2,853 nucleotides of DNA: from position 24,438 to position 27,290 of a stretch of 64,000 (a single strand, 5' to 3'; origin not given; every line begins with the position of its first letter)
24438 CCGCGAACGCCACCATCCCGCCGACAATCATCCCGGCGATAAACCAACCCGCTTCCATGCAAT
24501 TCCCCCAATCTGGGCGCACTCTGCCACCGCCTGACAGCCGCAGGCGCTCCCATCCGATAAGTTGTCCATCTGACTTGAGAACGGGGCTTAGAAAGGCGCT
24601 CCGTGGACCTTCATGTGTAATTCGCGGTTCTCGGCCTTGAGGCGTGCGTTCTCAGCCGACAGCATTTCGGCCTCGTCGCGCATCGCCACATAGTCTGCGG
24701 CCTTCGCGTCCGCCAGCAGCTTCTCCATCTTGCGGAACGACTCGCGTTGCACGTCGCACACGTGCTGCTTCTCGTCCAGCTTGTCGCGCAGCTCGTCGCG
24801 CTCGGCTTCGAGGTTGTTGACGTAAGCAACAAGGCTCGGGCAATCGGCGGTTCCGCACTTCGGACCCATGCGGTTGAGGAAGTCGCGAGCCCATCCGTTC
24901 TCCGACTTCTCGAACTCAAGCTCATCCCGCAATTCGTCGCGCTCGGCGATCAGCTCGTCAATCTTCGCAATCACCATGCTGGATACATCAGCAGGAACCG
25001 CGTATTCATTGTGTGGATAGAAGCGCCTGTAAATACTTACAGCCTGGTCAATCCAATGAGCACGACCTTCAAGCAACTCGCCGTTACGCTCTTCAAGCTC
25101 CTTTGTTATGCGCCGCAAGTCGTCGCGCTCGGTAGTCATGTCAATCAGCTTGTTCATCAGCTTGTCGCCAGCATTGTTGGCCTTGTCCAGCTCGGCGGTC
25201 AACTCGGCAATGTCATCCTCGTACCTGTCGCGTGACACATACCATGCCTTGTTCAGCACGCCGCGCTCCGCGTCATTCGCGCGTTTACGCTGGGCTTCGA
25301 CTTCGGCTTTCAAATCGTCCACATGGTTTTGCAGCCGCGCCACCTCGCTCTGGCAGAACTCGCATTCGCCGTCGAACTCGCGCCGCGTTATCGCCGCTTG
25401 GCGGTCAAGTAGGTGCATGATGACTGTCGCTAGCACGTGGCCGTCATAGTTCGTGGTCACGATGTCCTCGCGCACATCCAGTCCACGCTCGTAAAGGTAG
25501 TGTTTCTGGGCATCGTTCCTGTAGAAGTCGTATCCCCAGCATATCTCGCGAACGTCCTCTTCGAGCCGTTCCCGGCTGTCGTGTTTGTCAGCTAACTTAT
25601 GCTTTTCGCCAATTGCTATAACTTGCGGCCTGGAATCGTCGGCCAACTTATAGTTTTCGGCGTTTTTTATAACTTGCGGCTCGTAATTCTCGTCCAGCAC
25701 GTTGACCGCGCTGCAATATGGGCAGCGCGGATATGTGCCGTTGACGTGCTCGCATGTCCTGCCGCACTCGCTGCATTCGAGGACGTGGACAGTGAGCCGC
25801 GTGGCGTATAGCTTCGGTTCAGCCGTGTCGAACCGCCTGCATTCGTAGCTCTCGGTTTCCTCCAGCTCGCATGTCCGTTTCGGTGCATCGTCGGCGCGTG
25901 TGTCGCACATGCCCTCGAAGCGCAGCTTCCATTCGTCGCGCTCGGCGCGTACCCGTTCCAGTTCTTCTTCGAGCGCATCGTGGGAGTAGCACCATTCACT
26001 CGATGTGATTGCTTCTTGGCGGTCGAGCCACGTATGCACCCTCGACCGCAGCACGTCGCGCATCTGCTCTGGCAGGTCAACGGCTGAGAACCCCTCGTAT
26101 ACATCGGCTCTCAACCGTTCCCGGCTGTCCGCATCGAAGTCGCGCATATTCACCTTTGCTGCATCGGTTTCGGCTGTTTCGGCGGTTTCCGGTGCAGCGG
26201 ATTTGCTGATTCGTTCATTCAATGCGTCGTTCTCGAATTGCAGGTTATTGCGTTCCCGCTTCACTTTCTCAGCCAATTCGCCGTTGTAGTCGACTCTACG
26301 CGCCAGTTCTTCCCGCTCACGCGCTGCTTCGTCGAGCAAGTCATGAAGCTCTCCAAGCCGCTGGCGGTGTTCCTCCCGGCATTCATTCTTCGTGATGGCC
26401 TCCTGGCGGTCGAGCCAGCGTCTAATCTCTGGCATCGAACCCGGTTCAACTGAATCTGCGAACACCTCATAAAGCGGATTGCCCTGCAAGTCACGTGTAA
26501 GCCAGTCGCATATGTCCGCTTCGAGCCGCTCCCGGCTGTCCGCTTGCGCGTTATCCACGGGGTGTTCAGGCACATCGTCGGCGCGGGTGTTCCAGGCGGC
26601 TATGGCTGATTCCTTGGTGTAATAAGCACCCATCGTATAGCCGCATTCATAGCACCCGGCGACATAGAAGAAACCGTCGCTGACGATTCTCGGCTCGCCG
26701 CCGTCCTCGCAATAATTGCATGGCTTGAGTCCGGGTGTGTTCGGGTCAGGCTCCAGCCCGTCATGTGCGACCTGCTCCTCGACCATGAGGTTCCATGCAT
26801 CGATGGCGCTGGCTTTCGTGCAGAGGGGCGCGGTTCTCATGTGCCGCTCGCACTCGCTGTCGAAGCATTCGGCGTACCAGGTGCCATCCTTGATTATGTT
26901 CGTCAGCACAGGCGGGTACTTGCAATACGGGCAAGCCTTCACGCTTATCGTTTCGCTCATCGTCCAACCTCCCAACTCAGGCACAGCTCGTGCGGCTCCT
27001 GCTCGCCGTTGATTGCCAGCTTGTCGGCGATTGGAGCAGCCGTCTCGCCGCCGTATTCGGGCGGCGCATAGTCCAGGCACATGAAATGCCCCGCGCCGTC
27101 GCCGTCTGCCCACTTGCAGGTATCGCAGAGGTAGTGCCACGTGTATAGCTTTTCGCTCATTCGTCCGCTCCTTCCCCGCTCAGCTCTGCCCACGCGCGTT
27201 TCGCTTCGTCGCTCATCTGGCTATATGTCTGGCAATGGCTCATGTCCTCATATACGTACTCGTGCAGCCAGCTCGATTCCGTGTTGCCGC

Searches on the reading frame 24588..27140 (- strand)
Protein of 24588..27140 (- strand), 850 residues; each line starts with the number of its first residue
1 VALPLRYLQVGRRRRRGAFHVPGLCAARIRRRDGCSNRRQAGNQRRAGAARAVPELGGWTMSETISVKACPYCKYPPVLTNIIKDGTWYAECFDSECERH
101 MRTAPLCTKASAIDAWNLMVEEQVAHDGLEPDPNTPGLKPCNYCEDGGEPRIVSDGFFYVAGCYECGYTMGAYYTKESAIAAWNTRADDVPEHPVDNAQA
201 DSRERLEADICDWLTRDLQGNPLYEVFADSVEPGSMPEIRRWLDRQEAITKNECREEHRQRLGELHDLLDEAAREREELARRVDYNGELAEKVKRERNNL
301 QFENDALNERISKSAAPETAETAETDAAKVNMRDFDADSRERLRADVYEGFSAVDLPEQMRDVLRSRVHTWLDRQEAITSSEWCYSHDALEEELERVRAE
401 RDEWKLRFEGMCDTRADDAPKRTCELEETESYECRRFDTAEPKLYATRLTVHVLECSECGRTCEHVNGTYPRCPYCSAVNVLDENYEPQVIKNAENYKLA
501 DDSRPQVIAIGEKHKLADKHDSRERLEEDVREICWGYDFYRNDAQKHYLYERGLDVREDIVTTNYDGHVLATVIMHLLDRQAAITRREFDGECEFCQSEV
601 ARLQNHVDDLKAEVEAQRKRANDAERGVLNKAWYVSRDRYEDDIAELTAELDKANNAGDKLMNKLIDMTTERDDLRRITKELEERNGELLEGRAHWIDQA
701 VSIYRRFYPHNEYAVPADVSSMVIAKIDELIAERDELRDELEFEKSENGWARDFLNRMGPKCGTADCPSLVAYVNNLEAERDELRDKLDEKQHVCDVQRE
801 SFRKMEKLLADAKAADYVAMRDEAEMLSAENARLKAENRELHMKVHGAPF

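Call 30: search_protein_families(library=phrogs, proteins=[window:24588-27140:-], max_evalue=0.00001)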
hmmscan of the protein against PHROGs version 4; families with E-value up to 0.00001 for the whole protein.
window:24588-27140:- (850 aa): 1 family
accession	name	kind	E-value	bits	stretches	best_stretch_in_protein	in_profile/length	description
phrog_599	-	moron, auxiliary metabolic gene and host takeover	6.6e-13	50.4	1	135-317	71-242/262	Lar-like restriction alleviation protein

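Call 31: search_protein_families(library=pfam, proteins=[window:24588-27140:-], max_evalue=0.00001)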
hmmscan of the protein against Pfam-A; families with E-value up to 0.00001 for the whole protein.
window:24588-27140:- (850 aa): 1 family
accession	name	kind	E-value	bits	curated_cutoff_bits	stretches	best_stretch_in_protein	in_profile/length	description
PF14354.12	Lar_restr_allev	-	1.1e-08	35.6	28.6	0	138-187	3-58/58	Restriction alleviation protein Lar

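Call 71: search_protein_families(library=padloc, proteins=[window:24588-27140:-], max_evalue=0.001)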
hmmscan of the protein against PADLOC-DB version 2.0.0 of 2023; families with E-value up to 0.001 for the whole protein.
window:24588-27140:- (850 aa): 0 families
